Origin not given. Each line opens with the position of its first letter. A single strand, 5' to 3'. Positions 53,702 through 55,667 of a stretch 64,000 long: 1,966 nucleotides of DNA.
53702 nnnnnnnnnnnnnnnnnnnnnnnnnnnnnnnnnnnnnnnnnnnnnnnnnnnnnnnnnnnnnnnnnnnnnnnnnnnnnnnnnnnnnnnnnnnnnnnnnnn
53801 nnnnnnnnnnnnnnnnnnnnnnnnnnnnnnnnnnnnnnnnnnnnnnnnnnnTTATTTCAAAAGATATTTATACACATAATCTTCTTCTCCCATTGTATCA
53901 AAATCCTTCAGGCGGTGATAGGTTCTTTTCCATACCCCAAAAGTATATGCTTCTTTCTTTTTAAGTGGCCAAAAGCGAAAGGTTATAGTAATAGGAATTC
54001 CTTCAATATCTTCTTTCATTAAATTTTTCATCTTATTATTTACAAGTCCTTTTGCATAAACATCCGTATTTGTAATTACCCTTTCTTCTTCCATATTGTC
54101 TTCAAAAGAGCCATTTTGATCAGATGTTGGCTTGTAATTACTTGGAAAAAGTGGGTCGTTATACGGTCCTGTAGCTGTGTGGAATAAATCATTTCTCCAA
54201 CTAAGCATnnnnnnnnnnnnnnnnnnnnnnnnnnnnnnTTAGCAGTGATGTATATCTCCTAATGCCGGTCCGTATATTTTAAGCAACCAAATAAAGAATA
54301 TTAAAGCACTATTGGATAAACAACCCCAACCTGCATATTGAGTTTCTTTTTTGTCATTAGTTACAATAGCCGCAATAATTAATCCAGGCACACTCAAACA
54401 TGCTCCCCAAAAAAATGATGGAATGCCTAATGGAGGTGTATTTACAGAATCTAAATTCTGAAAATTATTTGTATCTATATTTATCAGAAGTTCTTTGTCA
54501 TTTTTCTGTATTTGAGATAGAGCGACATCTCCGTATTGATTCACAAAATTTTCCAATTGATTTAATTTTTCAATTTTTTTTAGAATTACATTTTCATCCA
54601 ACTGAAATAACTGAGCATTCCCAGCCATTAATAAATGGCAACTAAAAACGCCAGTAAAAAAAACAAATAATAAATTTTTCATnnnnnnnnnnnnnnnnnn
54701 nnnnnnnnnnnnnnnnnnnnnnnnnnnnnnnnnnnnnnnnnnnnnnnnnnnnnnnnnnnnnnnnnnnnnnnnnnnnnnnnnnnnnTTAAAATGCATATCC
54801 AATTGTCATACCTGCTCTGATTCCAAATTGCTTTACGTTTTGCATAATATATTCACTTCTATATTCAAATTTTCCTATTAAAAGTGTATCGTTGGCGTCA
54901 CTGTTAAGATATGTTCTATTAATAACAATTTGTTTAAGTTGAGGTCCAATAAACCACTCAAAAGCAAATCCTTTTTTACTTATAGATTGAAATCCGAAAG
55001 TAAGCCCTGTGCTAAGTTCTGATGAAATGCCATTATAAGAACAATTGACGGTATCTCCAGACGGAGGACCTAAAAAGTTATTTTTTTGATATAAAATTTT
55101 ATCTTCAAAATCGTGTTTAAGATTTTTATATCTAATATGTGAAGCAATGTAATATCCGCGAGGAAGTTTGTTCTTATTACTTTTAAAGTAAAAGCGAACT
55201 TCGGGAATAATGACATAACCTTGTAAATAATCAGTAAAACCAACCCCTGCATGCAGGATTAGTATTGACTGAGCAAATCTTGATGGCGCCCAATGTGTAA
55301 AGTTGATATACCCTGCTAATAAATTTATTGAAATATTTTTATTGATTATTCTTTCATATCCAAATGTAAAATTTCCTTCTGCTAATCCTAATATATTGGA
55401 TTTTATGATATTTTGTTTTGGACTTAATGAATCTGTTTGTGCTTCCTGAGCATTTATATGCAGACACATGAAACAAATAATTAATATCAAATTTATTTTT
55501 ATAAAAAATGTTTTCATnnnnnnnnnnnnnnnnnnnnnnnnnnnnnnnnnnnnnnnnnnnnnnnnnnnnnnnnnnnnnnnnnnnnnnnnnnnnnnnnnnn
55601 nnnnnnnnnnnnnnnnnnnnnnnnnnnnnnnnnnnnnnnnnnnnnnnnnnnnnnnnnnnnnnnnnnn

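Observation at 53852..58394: A full-length lipase-like gene is followed by two decayed copies of its own 3' end, each abutting a barrel or membrane gene (orphan-module layout)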

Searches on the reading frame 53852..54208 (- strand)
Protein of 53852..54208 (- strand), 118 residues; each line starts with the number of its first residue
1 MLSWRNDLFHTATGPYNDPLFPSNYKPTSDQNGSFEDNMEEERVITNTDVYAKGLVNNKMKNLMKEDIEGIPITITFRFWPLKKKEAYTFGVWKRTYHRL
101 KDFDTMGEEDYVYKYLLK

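Call 7: search_protein_families(library=pfam, proteins=[window:53852-54208:-], max_evalue=0.1)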
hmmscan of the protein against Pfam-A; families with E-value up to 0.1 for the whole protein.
window:53852-54208:- (118 aa): 0 families

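Call 8: search_protein_families(library=ncbifam, proteins=[window:53852-54208:-], max_evalue=0.1)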
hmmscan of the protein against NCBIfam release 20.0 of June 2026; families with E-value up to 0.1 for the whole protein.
window:53852-54208:- (118 aa): 0 families

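Call 22: find_homologous_proteins(query=window:53852-54208:-, max_evalue=0.01)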
Query window:53852-54208:- (118 aa): 1 proteins with E <= 0.01 among 2 candidates.
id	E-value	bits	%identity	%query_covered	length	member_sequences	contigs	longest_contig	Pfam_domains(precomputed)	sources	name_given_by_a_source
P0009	1.9e-76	272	100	100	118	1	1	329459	-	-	-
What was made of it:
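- Tried and rejected: Word-indexed protein search with the 118-aa ORF found only itself (call 22).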

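Call 42: find_related_loci(query=window:53855-54208:-, collection=metagenome_contigs, flank=10000)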
Query window:53855-54208:- (118 aa) in metagenome_contigs; peptide patterns used: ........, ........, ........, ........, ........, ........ (x = any residue, [..] = any of these).
263 stretches matched a pattern, but none encodes a relative of the query by tblastn (E <= 1e-3).
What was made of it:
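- No outside donor was found (calls 22, 42).
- Tried and rejected: A metagenome scan with the 118-aa ORF found no relative (call 42).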

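Call 56: search_protein_families(library=phrogs, proteins=[window:53852-54208:-], max_evalue=0.01)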
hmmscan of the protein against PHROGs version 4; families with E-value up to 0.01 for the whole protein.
window:53852-54208:- (118 aa): 0 families

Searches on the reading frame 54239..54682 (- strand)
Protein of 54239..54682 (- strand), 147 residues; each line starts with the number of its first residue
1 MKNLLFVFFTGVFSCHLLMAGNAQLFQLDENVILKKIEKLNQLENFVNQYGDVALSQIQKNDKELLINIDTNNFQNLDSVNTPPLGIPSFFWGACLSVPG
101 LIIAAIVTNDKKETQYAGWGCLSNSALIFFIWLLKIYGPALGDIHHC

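Call 7: search_protein_families(library=pfam, proteins=[window:54239-54682:-], max_evalue=0.1)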
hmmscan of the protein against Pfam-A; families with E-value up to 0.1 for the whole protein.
window:54239-54682:- (147 aa): 0 families

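Call 8: search_protein_families(library=ncbifam, proteins=[window:54239-54682:-], max_evalue=0.1)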
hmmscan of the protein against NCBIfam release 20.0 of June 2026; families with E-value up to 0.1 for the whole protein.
window:54239-54682:- (147 aa): 1 family
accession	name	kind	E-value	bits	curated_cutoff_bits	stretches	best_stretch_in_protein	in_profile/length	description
NF008400.0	PRK11199.1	equivalog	0.044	12.7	273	1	11-68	283-341/374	bifunctional chorismate mutase/prephenate dehydrogenase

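Call 56: search_protein_families(library=phrogs, proteins=[window:54239-54682:-], max_evalue=0.01)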
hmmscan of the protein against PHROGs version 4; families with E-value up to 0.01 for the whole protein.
window:54239-54682:- (147 aa): 1 family
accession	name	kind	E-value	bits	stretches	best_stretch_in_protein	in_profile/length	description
phrog_11839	-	moron, auxiliary metabolic gene and host takeover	0.008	17.2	0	85-116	3-35/38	membrane protein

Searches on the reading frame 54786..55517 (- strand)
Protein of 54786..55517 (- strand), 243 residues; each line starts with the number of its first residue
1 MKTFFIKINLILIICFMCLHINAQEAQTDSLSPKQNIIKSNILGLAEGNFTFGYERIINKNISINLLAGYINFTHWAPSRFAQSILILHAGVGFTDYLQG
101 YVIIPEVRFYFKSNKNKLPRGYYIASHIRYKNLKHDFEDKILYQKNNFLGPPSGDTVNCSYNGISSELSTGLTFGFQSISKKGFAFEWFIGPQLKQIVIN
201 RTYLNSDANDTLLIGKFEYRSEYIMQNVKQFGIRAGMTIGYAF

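Call 7: search_protein_families(library=pfam, proteins=[window:54786-55517:-], max_evalue=0.1)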
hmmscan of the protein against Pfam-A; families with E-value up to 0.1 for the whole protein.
window:54786-55517:- (243 aa): 1 family
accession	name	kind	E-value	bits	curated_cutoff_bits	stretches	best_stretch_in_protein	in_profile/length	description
PF12099.14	DUF3575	-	4.6e-07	29.8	21.1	1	12-192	4-137/177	Protein of unknown function (DUF3575)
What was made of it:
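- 54786..55517 (-): Barrel A, 243 aa. DUF3575 outer-membrane 8-stranded beta-barrel with a signal peptide and a C-terminal GYAF beta-signal. Pfam PF12099, 29.8 bits against a cut-off of 21.1 (call 7).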

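Call 8: search_protein_families(library=ncbifam, proteins=[window:54786-55517:-], max_evalue=0.1)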
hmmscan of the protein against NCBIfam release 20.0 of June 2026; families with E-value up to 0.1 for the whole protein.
window:54786-55517:- (243 aa): 0 families

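Call 43: find_homologous_proteins(query=window:54786-55517:-, max_evalue=0.001)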
Query window:54786-55517:- (243 aa): 3 proteins with E <= 0.001 among 251 candidates.
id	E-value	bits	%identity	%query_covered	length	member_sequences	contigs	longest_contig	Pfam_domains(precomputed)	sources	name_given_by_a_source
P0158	5.9e-160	548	100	100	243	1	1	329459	PF12099.15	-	-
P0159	8.9e-116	403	74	100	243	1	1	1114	-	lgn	-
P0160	7.2e-4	37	28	87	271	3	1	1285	PF12099.15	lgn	-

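Call 44: find_encoding_contigs(protein=P0159, flank=5000, max_places=5)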
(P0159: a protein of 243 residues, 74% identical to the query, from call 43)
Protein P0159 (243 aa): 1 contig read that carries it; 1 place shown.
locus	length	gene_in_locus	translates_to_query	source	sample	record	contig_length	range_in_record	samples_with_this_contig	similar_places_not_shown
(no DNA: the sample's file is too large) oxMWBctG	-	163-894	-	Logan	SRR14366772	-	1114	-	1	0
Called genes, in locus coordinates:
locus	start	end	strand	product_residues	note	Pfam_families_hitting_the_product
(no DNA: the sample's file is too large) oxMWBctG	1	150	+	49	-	?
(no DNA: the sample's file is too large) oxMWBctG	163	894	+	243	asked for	-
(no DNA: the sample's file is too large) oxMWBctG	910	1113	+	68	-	?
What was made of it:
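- The only close barrel A homologue sits 12 nt after another gene whose identity I could not read (call 44). Barrel A's close homologue also sits 12 nt behind another gene (call 44).
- Tried and rejected: DNA for the only close barrel A homologue (P0159, SRR14366772) could not be fetched (call 44).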

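Call 56: search_protein_families(library=phrogs, proteins=[window:54786-55517:-], max_evalue=0.01)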
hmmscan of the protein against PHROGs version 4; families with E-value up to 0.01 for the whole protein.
window:54786-55517:- (243 aa): 0 families

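Call 87: predict_structure(alignment_id=A4)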
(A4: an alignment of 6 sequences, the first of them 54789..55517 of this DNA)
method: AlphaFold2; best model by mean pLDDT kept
length: 243 residues; sequences in the alignment: 6
mean_pLDDT: 72.8   pTM: 0.66
mean pLDDT of the five models: 72.8, 72.0, 69.0, 68.9, 66.0
residues with pLDDT >= 90: 42; 70-90: 115; 50-70: 44; < 50: 42
segments of 3 or more residues with pLDDT < 50: 23-31, 44-48, 76-92, 144-153
pLDDT, mean of each block of 10 residues (from residue 1): 72 69 45 76 53 87 89 54 30 66 92 64 93 81 47 62 90 91 87 88 84 68 71 85 87
secondary structure, 60 per line:
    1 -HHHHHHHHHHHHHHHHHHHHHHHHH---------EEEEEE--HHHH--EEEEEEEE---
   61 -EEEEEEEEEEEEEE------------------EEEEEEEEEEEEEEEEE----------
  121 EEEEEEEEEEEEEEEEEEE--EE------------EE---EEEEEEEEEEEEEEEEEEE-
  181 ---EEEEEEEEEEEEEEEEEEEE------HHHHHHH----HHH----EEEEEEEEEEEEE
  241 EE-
elements in order: H2-26 E36-41 H44-47 E50-57 E62-75 E94-110 E121-139 E161-179 E184-203 H210-216 E228-242
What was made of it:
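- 54786..55517 (-): AF2 pLDDT 72.8 (call 87).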

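Call 90: fold_search(model_id=the predicted structure, library=pdb)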
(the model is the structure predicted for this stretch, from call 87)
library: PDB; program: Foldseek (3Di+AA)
matches with E <= 10: 814; with E <= 0.001: 7
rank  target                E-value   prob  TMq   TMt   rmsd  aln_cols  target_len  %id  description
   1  4rl9_A                1.9e-06  1.00  0.47  0.53   7.6       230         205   10  Crystal structure of Acinetobacter baumannii CarO1 (released 2015-04-22)
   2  4rl9_B                3.9e-06  1.00  0.42  0.47   8.8       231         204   12  Crystal structure of Acinetobacter baumannii CarO1 (released 2015-04-22)
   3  4rlb_A                9.0e-06  1.00  0.42  0.47   9.2       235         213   11  Crystal structure of Acinetobacter baumannii CarO2 (released 2015-04-22)
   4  4fuv                  1.1e-05  1.00  0.44  0.49   9.2       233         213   10  Crystal Structure of Acinetobacter baumannii CarO (released 2013-07-10)
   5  3dzm_A                8.4e-04  1.00  0.44  0.50   7.9       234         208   10  Crystal structure of a major outer membrane protein from Thermus thermophilus HB27 (released 2008-12-23)
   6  2f1v_A                8.4e-04  1.00  0.37  0.46   9.4       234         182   10  Outer membrane protein OmpW (released 2006-01-24)
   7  3dzm_C                9.4e-04  1.00  0.45  0.53   8.3       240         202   10  Crystal structure of a major outer membrane protein from Thermus thermophilus HB27 (released 2008-12-23)
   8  3dzm_B                1.3e-03  1.00  0.44  0.52   7.8       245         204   10  Crystal structure of a major outer membrane protein from Thermus thermophilus HB27 (released 2008-12-23)
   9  4rlc                  2.2e-03  0.99  0.25  0.42   9.4       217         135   10  Crystal structure of the N-terminal beta-barrel domain of Pseudomonas aeruginosa OprF (released 2015-04-22)
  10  8qxp                  2.5e-03  0.99  0.34  0.43   9.3       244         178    9  Crystal structure of the outer membrane porin OmpW from Klebsiella pneumoniae (released 2024-01-24)
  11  2x56                  2.8e-03  0.96  0.37  0.33  12.5       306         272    9  Yersinia Pestis Plasminogen Activator Pla (Native) (released 2010-07-28)
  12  2x55                  3.4e-03  0.91  0.33  0.30  14.8       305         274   10  Yersinia Pestis Plasminogen Activator Pla (Native) (released 2010-07-28)
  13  9a34_MODEL_1_A        3.7e-03  0.94  0.35  0.28  17.2       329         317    7  Model of E. coli OmpT by in-cell photo-crosslinking MS and deep learning (released 2023-02-24)
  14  2x4m_C                3.7e-03  0.69  0.27  0.24  16.5       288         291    9  Yersinia Pestis Plasminogen Activator Pla (released 2010-07-28)
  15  9c4o                  5.5e-03  0.96  0.31  0.14  10.8       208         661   13  Cryo-EM structure of PqqU with ligand PQQ (released 2024-06-19)
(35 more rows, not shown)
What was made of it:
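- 54786..55517 (-): Foldseek hits to CarO, TtoA, OmpW and OprF-N (call 90).
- On DUF3575 (PF12099) outer-membrane barrel: The AF2 model of A is an 8-stranded barrel nearest to CarO, TtoA and OmpW (calls 87, 90; moderate confidence, pLDDT 73).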
